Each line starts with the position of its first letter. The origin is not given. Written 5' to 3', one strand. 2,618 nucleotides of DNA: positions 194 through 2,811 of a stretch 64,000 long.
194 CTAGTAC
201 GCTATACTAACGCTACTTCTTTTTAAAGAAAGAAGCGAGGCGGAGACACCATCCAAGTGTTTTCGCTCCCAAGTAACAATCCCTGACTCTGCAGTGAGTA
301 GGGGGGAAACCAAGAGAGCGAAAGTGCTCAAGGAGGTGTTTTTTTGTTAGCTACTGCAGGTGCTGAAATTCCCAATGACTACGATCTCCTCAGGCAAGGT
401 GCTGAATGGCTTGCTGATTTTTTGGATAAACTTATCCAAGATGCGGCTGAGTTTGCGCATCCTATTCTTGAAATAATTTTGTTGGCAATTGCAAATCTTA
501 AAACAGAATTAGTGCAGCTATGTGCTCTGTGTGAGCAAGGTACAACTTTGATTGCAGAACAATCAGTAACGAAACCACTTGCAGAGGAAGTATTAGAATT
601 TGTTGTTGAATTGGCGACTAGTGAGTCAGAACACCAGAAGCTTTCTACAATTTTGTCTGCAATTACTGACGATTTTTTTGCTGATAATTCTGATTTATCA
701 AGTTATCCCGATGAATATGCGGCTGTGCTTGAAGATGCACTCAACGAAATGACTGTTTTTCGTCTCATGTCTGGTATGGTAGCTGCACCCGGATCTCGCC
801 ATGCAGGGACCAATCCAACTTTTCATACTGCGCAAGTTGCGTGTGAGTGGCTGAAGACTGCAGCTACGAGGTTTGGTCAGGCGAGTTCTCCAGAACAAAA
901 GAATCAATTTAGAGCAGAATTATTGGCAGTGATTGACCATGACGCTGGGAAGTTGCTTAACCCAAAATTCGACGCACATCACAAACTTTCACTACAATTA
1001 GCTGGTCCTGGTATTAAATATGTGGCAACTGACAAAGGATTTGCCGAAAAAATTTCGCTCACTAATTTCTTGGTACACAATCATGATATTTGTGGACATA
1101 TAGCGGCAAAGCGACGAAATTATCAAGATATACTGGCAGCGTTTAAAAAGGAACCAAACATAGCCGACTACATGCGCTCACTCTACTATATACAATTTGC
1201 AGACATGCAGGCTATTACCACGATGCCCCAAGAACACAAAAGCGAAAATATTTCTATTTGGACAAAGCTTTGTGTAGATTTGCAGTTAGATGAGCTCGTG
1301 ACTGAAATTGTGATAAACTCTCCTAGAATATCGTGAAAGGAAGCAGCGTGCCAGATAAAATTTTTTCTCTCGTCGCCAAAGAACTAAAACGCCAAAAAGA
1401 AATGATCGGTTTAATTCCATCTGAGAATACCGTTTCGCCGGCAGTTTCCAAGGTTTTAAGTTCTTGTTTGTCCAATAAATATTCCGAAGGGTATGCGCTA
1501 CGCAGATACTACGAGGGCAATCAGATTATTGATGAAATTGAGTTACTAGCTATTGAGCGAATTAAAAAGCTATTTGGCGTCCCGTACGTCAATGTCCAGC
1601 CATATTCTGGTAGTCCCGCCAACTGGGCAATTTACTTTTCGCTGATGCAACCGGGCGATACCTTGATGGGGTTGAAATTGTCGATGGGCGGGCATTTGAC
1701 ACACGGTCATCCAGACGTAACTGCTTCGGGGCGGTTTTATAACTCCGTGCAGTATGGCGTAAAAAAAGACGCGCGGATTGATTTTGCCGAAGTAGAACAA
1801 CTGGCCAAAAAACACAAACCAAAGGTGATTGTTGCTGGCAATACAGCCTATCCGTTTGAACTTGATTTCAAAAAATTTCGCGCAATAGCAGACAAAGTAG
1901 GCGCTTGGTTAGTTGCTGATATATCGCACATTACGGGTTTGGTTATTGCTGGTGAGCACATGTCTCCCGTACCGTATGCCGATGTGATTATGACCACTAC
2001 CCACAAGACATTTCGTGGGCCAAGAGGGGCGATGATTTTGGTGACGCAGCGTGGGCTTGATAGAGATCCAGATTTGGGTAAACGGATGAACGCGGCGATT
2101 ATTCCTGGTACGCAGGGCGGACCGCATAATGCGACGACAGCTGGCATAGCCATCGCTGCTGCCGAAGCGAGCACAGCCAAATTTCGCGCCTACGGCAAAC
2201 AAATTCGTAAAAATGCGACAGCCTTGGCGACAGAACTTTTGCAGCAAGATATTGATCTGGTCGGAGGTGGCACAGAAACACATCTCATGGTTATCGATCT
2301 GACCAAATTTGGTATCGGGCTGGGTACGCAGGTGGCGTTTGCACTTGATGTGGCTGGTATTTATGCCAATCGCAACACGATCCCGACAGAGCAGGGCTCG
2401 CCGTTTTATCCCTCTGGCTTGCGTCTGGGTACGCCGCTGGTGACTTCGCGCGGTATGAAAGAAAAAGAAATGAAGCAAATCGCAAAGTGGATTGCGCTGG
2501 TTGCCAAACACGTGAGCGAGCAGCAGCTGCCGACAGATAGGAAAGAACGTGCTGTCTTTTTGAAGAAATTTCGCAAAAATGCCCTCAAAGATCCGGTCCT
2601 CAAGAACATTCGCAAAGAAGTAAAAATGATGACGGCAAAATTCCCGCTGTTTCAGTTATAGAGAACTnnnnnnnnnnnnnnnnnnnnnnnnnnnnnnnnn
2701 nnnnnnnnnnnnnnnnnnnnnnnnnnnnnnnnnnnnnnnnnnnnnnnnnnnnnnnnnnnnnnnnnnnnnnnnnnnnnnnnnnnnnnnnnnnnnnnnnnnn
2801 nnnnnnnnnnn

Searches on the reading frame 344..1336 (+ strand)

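Call 59: search_protein_families(library=pfam, proteins=[window:344-1336:+], max_evalue=0.001)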
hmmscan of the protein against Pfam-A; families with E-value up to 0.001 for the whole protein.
window:344-1336:+ (330 aa): 0 families

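Call 64: search_protein_families(library=pfam, proteins=[window:344-1336:+], max_evalue=0.01)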
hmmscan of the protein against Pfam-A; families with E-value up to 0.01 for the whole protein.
window:344-1336:+ (330 aa): 1 family
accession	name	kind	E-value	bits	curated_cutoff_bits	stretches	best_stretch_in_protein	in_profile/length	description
PF00667.26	FAD_binding_1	-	0.0046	17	32.3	0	66-110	98-139/222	FAD binding domain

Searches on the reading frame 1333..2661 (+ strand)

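Call 59: search_protein_families(library=pfam, proteins=[window:1333-2661:+], max_evalue=0.001)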
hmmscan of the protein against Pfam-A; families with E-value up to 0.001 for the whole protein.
window:1333-2661:+ (442 aa): 1 family
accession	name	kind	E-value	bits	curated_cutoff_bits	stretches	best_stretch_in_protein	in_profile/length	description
PF00464.25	SHMT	-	1.6e-138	462.1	27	1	8-387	6-399/399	Serine hydroxymethyltransferase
